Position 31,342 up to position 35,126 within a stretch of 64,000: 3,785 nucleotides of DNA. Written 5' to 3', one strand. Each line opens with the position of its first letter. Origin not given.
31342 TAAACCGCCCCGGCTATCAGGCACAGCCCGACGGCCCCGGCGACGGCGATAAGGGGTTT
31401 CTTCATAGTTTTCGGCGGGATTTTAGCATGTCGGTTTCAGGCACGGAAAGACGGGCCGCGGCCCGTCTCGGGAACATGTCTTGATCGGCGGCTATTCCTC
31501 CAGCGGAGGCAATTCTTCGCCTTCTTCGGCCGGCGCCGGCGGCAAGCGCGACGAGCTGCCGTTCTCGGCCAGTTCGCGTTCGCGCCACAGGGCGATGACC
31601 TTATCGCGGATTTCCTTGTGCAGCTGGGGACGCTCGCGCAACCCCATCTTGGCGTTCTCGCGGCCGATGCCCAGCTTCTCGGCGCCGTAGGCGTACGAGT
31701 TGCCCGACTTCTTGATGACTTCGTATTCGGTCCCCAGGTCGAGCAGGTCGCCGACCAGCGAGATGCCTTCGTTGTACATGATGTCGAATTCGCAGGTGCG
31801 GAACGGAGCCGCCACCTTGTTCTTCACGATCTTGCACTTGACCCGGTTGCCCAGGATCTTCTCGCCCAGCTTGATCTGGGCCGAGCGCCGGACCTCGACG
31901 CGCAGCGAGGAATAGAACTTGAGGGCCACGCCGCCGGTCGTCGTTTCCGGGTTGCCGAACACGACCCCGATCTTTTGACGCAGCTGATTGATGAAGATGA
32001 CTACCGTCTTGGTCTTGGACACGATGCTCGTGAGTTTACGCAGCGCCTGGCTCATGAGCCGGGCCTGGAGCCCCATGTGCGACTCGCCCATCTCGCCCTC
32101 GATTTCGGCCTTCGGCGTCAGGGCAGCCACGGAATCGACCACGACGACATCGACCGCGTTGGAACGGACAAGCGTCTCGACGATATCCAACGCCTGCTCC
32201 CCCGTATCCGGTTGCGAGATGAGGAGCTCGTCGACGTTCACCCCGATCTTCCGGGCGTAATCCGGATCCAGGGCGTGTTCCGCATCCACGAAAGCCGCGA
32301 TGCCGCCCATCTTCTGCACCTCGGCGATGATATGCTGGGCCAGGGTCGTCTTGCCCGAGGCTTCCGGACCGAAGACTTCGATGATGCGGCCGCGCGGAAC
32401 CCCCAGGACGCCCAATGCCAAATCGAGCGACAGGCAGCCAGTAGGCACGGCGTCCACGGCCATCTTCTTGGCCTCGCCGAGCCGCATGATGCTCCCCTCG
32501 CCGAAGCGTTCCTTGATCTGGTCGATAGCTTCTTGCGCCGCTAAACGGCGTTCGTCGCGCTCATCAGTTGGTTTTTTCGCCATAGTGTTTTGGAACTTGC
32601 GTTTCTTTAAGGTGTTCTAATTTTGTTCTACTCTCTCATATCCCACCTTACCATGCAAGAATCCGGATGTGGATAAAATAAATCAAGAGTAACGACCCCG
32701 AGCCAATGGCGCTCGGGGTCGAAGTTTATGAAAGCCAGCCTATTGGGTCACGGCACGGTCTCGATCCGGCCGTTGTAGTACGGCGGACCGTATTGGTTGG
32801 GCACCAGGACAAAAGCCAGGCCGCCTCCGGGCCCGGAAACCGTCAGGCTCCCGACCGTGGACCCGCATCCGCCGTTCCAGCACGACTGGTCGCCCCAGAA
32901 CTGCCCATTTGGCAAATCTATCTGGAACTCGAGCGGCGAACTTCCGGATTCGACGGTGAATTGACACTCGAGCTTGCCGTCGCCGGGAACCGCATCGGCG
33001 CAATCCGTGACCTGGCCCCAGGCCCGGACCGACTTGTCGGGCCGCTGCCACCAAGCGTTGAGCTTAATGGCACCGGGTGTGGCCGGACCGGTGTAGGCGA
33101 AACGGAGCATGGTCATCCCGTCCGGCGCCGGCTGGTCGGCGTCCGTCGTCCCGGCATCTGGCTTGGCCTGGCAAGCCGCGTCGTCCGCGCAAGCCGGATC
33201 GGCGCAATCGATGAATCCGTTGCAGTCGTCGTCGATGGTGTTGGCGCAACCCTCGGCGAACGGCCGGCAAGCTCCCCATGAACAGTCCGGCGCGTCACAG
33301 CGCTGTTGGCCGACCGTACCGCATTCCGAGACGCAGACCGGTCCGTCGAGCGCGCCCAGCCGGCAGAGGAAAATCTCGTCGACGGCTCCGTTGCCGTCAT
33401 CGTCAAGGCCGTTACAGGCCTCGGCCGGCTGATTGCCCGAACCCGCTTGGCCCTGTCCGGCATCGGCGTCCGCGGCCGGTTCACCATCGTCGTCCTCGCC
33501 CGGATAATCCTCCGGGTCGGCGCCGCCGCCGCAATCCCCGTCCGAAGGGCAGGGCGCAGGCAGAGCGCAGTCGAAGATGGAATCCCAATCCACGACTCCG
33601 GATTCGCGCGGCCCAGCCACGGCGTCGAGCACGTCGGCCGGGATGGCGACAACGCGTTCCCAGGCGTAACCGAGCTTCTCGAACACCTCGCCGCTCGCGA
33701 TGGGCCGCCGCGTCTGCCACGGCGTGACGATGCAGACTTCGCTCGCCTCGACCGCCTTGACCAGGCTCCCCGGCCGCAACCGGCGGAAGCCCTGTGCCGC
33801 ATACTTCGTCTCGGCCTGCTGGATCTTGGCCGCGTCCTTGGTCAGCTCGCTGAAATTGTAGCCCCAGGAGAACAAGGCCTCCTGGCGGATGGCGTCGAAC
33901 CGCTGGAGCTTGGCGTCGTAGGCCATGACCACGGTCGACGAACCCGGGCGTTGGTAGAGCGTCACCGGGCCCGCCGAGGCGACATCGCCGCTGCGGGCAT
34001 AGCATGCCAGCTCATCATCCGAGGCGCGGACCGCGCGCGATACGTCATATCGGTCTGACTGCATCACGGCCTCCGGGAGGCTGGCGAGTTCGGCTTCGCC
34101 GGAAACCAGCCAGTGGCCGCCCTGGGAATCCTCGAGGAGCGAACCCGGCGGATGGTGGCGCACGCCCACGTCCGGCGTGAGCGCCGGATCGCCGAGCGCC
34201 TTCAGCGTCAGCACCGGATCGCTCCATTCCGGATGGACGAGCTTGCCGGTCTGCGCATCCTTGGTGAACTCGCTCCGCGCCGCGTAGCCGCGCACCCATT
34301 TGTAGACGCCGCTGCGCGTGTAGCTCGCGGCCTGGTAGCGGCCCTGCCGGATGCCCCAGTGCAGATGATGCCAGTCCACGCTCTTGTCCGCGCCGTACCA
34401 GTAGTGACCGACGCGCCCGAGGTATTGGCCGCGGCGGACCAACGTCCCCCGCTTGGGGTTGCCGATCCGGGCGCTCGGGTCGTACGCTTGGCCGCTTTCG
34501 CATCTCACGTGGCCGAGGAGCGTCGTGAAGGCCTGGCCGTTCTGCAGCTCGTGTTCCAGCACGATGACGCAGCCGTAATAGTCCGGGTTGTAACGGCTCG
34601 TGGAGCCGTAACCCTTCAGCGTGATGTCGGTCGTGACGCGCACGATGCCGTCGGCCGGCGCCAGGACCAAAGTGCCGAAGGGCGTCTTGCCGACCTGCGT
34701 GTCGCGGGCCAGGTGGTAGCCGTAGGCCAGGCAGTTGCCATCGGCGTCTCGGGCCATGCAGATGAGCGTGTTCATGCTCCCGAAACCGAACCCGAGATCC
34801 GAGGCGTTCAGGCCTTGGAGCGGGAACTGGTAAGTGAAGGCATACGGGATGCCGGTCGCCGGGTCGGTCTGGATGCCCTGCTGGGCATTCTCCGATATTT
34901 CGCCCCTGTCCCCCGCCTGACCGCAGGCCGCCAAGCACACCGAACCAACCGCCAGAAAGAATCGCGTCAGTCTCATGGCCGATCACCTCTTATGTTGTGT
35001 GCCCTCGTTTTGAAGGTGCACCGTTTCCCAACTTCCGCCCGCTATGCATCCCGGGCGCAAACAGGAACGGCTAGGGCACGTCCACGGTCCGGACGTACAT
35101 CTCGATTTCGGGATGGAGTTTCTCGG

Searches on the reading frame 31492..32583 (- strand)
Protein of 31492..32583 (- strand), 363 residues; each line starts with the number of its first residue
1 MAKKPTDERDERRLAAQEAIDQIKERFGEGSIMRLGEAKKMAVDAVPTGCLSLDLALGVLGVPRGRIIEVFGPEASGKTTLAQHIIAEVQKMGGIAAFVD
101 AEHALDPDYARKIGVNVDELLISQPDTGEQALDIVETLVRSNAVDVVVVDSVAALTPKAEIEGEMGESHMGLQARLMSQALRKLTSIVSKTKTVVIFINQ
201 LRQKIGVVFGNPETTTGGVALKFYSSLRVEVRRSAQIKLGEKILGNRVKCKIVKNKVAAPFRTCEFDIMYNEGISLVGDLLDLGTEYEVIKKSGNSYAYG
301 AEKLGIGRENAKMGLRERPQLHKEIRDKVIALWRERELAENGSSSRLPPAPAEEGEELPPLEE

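Call 7: search_protein_families(library=ncbifam, proteins=[window:31492-32583:-])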
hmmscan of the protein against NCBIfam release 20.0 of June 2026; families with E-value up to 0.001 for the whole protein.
window:31492-32583:- (363 aa): 15 families
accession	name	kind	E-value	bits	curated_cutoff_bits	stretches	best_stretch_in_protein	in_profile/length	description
TIGR02012.1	tigrfam_recA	equivalog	2.8e-157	523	325.3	1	12-329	2-319/321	recombinase RecA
NF007072.0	PRK09519.1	equivalog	1.5e-117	393.9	1024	2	11-259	6-254/790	intein-containing recombinase RecA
TIGR02237.1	recomb_radB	equivalog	1.5e-14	54.3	172.4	1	61-234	8-179/210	DNA repair and recombination protein RadB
NF003301.0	PRK04301.1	equivalog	1.5e-14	53.9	259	1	38-236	75-286/316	DNA repair and recombination protein RadA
TIGR02236.1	recomb_radA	equivalog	1.7e-11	44.1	361.15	1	38-236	70-282/311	DNA repair and recombination protein RadA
NF033429.2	ImuA_translesion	equivalog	1.2e-10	41.6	150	1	38-149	8-120/181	translesion DNA synthesis-associated protein ImuA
NF006861.0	PRK09361.1-1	equivalog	2.3e-10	40.4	278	1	44-230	3-193/235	DNA repair and recombination protein RadB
TIGR02238.1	recomb_DMC1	equivalog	2.8e-08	33.3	447.7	1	38-234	70-282/314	meiotic recombinase Dmc1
TIGR02239.1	recomb_RAD51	equivalog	8.7e-06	25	478.05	1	40-234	72-282/316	DNA repair protein RAD51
NF058630.1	repair_Rv3395c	exception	4e-05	23.4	65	1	61-158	6-94/153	DnaE2-dependent mutagenesis accessory factor ImuA'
NF010170.0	PRK13651.1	equivalog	0.00018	20.5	432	1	62-210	30-112/308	cobalt transporter ATP-binding subunit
NF004723.0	PRK06067.1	subfamily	0.00028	20.5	194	0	124-160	110-146/243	flagellar accessory protein FlaH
NF004469.0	PRK05800.1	equivalog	0.0006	19.5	161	1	68-199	5-123/173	bifunctional adenosylcobinamide kinase/adenosylcobinamide-phosphate guanylyltransferase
TIGR03881.1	KaiC_arch_4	hypoth_equivalog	0.0007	19.3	247.8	0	46-163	3-98/231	KaiC domain-containing protein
NF006799.0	PRK09302.1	equivalog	0.00071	18.2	408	0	40-161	249-381/515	circadian clock protein KaiC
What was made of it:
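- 31492..32583 (-): recA gene. TIGR02012, 523 bits (call 7).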

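Call 31: find_homologous_proteins(query=window:31492-32583:-, max_evalue=1e-100)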
Query window:31492-32583:- (363 aa): 7982 proteins with E <= 1e-100 among 8000 candidates; the best 120 are listed.
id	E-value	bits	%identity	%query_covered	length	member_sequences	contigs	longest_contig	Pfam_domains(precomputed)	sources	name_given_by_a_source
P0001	1.6e-218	743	95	100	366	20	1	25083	PF06745.20,PF08423.18,PF00154.28,PF21096.3,PF01637.25,PF27531.1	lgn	-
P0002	2.5e-202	690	87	100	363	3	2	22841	PF06745.20,PF02283.23,PF08423.18,PF00154.28,PF21096.3,PF01637.25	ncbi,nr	ncbi:recombinase RecA [Patescibacteria group bacterium]|nr:recombinase RecA [Patescibacteria group b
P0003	8.8e-202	688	87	100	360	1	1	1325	PF06745.20,PF02283.23,PF08423.18,PF00154.28,PF21096.3,PF01637.25,PF27531.1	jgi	jgi:recombination protein RecA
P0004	3.7e-201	686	88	100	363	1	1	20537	PF06745.20,PF02283.23,PF08423.18,PF00154.28,PF21096.3,PF01637.25,PF27531.1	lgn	-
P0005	4.0e-201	686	87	100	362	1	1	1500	PF06745.20,PF02283.23,PF00154.28,PF21096.3,PF01637.25,PF27531.1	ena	-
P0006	6.0e-199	679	87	100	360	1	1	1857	PF06745.20,PF08423.18,PF00154.28,PF21096.3,PF01637.25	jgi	jgi:recombination protein RecA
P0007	1.2e-198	677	86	99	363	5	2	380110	PF06745.20,PF08423.18,PF00154.28,PF21096.3,PF01637.25,PF27531.1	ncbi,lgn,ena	-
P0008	8.3e-198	675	85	100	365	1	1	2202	PF06745.20,PF08423.18,PF00154.28,PF21096.3,PF01637.25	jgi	-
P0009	4.0e-197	673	84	99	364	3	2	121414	PF06745.20,PF08423.18,PF00154.28,PF21096.3,PF01637.25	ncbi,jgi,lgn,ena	ncbi:MAG: recombinase RecA [Patescibacteria group bacterium]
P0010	3.3e-196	670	85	98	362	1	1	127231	PF06745.20,PF08423.18,PF00154.28,PF21096.3,PF01637.25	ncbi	-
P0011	5.5e-196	669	84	100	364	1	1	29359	PF06745.20,PF08423.18,PF00154.28,PF21096.3,PF01637.25,PF27531.1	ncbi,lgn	ncbi:MAG: recombinase RecA [Patescibacteria group bacterium]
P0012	5.9e-196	669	86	100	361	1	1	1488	PF06745.20,PF02283.23,PF08423.18,PF00154.28,PF21096.3,PF01637.25,PF27531.1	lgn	-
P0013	6.5e-196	669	84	100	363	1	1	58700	PF06745.20,PF02283.23,PF08423.18,PF00154.28,PF21096.3,PF01637.25,PF27531.1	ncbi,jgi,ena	ncbi:MAG: recombinase RecA [Patescibacteria group bacterium]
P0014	7.9e-196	668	85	100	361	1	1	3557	PF06745.20,PF08423.18,PF00154.28,PF21096.3,PF01637.25,PF27531.1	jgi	-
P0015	1.6e-195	667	86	100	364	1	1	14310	PF06745.20,PF02283.23,PF08423.18,PF00154.28,PF21096.3,PF01637.25,PF27531.1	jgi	jgi:recombination protein RecA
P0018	8.6e-195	665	84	96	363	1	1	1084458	PF06745.20,PF00154.28,PF21096.3,PF01637.25,PF27531.1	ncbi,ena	-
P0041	2.7e-189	647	80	100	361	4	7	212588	PF06745.20,PF08423.18,PF00154.28,PF21096.3,PF01637.25,PF27531.1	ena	-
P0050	4.3e-188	643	82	100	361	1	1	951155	PF06745.20,PF08423.18,PF00154.28,PF21096.3,PF01637.25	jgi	jgi:recombination protein RecA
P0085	6.2e-184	629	80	100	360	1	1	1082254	PF06745.20,PF02283.23,PF08423.18,PF00154.28,PF21096.3,PF01637.25,PF27531.1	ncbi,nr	ncbi:recombinase RecA [Candidatus Uhrbacteria bacterium]|nr:MAG: recombinase RecA [Candidatus Uhrbac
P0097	1.8e-182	624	79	100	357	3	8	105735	PF06745.20,PF08423.18,PF00154.28,PF21096.3,PF01637.25,PF27531.1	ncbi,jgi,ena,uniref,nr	ncbi:recombinase RecA [Candidatus Uhrbacteria bacterium RIFCSPHIGHO2_12_FULL_60_25]|uniref:Protein R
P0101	3.0e-182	624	80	98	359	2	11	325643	PF06745.20,PF02283.23,PF08423.18,PF00154.28,PF21096.3,PF01637.25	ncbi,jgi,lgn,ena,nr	ncbi:MAG TPA: recombinase RecA [bacterium]|nr:MAG: recombinase A [Parcubacteria group bacterium ADur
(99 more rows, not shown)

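Call 32: find_encoding_contigs(protein=P0002, flank=1000, max_places=2)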
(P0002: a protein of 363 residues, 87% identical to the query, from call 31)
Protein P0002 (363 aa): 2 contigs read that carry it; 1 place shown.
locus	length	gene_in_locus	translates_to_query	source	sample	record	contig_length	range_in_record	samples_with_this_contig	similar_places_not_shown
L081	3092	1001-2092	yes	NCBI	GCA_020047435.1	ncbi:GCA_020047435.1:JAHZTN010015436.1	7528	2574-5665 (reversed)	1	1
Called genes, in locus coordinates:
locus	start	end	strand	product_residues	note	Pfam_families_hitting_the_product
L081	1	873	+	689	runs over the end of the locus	-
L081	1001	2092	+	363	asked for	PF00154:RecA_N, PF06745:ATPase (faint), PF08423:Rad51 (weak), PF01637:ATPase_2 (weak), PF02283:CobU (weak), PF21096:RecA_C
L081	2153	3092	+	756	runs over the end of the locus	PF13491:FtsK_4TM, PF17854:FtsK_alpha, PF01580:FtsK_SpoIIIE, PF09397:FtsK_gamma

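Call 33: find_encoding_contigs(protein=P0007, flank=1000, max_places=2)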
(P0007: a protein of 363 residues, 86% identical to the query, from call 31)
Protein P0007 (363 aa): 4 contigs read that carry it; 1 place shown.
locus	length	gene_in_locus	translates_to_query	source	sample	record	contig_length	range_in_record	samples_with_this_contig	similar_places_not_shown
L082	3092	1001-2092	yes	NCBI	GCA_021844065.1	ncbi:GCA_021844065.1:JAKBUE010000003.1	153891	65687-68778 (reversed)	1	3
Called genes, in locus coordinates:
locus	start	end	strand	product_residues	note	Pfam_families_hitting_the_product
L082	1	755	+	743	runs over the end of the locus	-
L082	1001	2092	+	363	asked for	PF00154:RecA_N, PF06745:ATPase (faint), PF08423:Rad51 (weak), PF27531:MT3502_N (weak), PF01637:ATPase_2 (weak), PF21096:RecA_C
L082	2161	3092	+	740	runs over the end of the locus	PF13491:FtsK_4TM, PF17854:FtsK_alpha, PF01580:FtsK_SpoIIIE, PF12846:AAA_10 (faint), PF09397:FtsK_gamma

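Call 34: find_encoding_contigs(protein=P0018, flank=1000, max_places=2)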
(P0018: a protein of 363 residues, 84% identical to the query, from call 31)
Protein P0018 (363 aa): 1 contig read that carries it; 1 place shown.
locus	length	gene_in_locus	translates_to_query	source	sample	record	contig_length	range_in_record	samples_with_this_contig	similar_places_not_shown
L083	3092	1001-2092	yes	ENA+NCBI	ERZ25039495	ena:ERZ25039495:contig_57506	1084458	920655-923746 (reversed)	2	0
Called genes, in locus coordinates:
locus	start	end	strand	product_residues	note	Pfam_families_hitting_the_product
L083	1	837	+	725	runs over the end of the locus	-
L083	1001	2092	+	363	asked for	PF00154:RecA_N, PF06745:ATPase (faint), PF27531:MT3502_N (weak), PF01637:ATPase_2 (weak), PF21096:RecA_C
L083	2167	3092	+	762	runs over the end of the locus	PF13491:FtsK_4TM, PF17854:FtsK_alpha, PF01580:FtsK_SpoIIIE, PF09397:FtsK_gamma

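Call 35: find_encoding_contigs(protein=P0041, flank=1000, max_places=3)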
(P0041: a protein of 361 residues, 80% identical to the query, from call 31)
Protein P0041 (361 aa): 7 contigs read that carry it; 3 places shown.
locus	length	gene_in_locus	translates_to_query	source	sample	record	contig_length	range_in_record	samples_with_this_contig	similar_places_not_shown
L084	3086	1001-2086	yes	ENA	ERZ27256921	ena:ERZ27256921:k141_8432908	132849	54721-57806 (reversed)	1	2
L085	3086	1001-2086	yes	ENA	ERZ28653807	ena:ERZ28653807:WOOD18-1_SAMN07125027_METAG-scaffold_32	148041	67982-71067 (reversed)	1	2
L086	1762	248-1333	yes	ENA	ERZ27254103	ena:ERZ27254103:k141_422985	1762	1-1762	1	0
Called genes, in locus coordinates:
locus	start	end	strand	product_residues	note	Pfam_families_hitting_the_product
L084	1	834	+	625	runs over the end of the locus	PF01551:Peptidase_M23 (weak)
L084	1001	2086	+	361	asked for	PF00154:RecA_N, PF06745:ATPase (faint), PF08423:Rad51, PF27531:MT3502_N (weak), PF01637:ATPase_2 (weak), PF21096:RecA_C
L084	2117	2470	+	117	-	-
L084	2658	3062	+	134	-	-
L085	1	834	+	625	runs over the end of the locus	PF01551:Peptidase_M23 (weak)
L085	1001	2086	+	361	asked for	PF00154:RecA_N, PF06745:ATPase (faint), PF08423:Rad51, PF27531:MT3502_N (weak), PF01637:ATPase_2 (weak), PF21096:RecA_C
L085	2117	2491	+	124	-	-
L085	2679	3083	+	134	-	-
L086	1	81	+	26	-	?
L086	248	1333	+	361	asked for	PF00154:RecA_N, PF06745:ATPase (faint), PF08423:Rad51, PF27531:MT3502_N (weak), PF01637:ATPase_2 (weak), PF21096:RecA_C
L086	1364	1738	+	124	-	-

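Call 36: find_encoding_contigs(protein=P0050, flank=1000, max_places=2)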
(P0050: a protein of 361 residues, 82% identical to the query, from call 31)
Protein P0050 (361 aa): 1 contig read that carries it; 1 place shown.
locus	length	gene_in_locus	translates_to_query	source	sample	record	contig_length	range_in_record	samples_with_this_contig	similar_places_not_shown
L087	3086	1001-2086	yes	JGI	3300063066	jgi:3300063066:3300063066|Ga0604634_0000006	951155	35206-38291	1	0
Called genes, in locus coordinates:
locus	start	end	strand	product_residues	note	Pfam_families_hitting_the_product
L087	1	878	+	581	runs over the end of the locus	PF01551:Peptidase_M23 (faint)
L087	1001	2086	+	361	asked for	PF00154:RecA_N, PF06745:ATPase (faint), PF08423:Rad51 (weak), PF01637:ATPase_2 (faint), PF21096:RecA_C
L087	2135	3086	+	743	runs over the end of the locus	PF13491:FtsK_4TM, PF17854:FtsK_alpha, PF01580:FtsK_SpoIIIE, PF09397:FtsK_gamma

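Call 37: find_encoding_contigs(protein=P0085, flank=1000, max_places=2)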
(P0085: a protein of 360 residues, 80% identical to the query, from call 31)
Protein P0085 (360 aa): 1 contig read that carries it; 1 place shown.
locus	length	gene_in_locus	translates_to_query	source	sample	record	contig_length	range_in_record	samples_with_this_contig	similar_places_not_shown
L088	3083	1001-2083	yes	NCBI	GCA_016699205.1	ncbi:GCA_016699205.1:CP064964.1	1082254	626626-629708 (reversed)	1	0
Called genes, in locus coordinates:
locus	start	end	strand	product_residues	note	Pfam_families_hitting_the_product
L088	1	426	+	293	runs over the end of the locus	-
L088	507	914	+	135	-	PF05635:23S_rRNA_IVP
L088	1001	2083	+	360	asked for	PF00154:RecA_N, PF08423:Rad51, PF06745:ATPase (faint), PF27531:MT3502_N (weak), PF01637:ATPase_2 (weak), PF02283:CobU (weak), PF21096:RecA_C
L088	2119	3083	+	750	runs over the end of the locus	PF13491:FtsK_4TM, PF17854:FtsK_alpha, PF01580:FtsK_SpoIIIE, PF09397:FtsK_gamma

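Call 38: find_encoding_contigs(protein=P0097, flank=1000, max_places=3)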
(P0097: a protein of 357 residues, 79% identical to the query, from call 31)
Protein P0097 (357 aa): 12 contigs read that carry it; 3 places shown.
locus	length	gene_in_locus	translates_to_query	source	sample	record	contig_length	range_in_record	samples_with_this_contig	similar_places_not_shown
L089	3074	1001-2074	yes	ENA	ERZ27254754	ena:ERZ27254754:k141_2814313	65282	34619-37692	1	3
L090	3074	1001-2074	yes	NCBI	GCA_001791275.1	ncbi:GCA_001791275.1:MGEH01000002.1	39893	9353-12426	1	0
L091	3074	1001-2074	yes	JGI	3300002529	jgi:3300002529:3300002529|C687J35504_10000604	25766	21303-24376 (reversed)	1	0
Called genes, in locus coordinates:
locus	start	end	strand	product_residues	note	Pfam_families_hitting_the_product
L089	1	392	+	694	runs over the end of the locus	PF01551:Peptidase_M23 (weak)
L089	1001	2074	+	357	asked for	PF00154:RecA_N, PF06745:ATPase (faint), PF08423:Rad51 (weak), PF27531:MT3502_N (faint), PF01637:ATPase_2 (weak), PF21096:RecA_C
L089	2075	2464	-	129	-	PF11969:DcpS_C (weak), PF01230:HIT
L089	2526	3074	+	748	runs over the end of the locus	PF13491:FtsK_4TM, PF17854:FtsK_alpha, PF01580:FtsK_SpoIIIE, PF09397:FtsK_gamma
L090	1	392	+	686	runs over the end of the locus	PF01551:Peptidase_M23 (weak)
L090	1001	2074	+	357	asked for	PF00154:RecA_N, PF06745:ATPase (faint), PF08423:Rad51 (weak), PF27531:MT3502_N (faint), PF01637:ATPase_2 (weak), PF21096:RecA_C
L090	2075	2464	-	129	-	PF11969:DcpS_C (weak), PF01230:HIT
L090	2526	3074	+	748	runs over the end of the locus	PF13491:FtsK_4TM, PF17854:FtsK_alpha, PF01580:FtsK_SpoIIIE, PF09397:FtsK_gamma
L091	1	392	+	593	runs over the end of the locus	?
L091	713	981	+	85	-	-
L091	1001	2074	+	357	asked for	PF00154:RecA_N, PF06745:ATPase (faint), PF08423:Rad51 (weak), PF27531:MT3502_N (faint), PF01637:ATPase_2 (weak), PF21096:RecA_C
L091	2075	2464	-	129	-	PF11969:DcpS_C (weak), PF01230:HIT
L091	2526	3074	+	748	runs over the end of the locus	PF13491:FtsK_4TM, PF17854:FtsK_alpha, PF01580:FtsK_SpoIIIE, PF09397:FtsK_gamma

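Call 39: find_encoding_contigs(protein=P0101, flank=1000, max_places=3)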
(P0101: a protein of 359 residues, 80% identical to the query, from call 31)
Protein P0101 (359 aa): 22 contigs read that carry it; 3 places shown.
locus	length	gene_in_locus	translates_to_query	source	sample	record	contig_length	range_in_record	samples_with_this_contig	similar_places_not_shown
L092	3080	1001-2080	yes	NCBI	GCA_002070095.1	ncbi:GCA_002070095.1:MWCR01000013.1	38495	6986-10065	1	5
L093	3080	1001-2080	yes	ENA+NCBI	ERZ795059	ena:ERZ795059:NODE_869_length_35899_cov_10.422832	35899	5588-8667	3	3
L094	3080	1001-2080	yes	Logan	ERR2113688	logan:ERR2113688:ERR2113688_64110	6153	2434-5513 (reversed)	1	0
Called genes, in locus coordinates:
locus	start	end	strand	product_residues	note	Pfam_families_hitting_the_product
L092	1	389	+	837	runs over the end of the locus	-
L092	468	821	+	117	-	PF05635:23S_rRNA_IVP, PF22296:bAvd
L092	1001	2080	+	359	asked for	PF00154:RecA_N, PF08423:Rad51 (weak), PF06745:ATPase (faint), PF01637:ATPase_2 (weak), PF02283:CobU (faint), PF21096:RecA_C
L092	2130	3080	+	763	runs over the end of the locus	PF13491:FtsK_4TM, PF17854:FtsK_alpha, PF01580:FtsK_SpoIIIE, PF09397:FtsK_gamma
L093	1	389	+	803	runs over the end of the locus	-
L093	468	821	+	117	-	PF05635:23S_rRNA_IVP, PF22296:bAvd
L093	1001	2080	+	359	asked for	PF00154:RecA_N, PF08423:Rad51 (weak), PF06745:ATPase (faint), PF01637:ATPase_2 (weak), PF02283:CobU (faint), PF21096:RecA_C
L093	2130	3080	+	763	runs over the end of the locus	PF13491:FtsK_4TM, PF17854:FtsK_alpha, PF01580:FtsK_SpoIIIE, PF09397:FtsK_gamma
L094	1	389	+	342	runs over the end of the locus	?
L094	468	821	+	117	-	PF05635:23S_rRNA_IVP, PF22296:bAvd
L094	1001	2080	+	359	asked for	PF00154:RecA_N, PF08423:Rad51 (weak), PF06745:ATPase (faint), PF01637:ATPase_2 (weak), PF02283:CobU (faint), PF21096:RecA_C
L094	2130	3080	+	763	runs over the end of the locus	PF13491:FtsK_4TM, PF17854:FtsK_alpha, PF01580:FtsK_SpoIIIE, PF09397:FtsK_gamma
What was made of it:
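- Tried and rejected: I replaced it with a RecA homologue search and eight contig look-ups (calls 31-39).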

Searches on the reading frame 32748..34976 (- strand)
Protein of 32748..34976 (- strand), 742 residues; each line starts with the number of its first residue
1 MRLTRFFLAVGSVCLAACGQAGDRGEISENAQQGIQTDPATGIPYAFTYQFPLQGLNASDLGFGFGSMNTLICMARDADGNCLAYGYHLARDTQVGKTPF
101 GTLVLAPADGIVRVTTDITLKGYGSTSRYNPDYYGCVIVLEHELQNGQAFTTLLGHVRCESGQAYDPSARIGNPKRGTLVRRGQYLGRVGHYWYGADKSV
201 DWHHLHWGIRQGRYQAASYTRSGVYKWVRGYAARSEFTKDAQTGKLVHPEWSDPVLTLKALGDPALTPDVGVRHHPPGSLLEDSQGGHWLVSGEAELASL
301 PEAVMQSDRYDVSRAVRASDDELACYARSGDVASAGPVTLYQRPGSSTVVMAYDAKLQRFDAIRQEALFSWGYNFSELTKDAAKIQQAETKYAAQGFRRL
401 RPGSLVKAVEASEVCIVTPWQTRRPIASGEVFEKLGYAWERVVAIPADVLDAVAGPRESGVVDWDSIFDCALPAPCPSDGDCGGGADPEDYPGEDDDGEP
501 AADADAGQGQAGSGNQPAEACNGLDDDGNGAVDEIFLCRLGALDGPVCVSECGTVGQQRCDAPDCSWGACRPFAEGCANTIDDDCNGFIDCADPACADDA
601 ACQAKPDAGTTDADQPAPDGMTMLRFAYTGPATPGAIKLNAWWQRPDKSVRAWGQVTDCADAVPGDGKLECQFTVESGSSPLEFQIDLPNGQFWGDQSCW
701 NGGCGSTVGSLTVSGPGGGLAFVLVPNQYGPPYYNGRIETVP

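Call 7: search_protein_families(library=ncbifam, proteins=[window:32748-34976:-])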
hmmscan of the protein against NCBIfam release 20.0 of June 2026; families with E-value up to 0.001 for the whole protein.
window:32748-34976:- (742 aa): 2 families
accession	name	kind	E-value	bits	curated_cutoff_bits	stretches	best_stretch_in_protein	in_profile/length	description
NF033662.1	acid_disulf_rpt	repeat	2.1e-05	24.2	41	1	575-602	5-32/32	acidic double-disulfide repeat-containing protein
NF004799.0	PRK06148.1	subfamily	3.1e-05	22.2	1128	1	99-191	449-522/1015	hypothetical protein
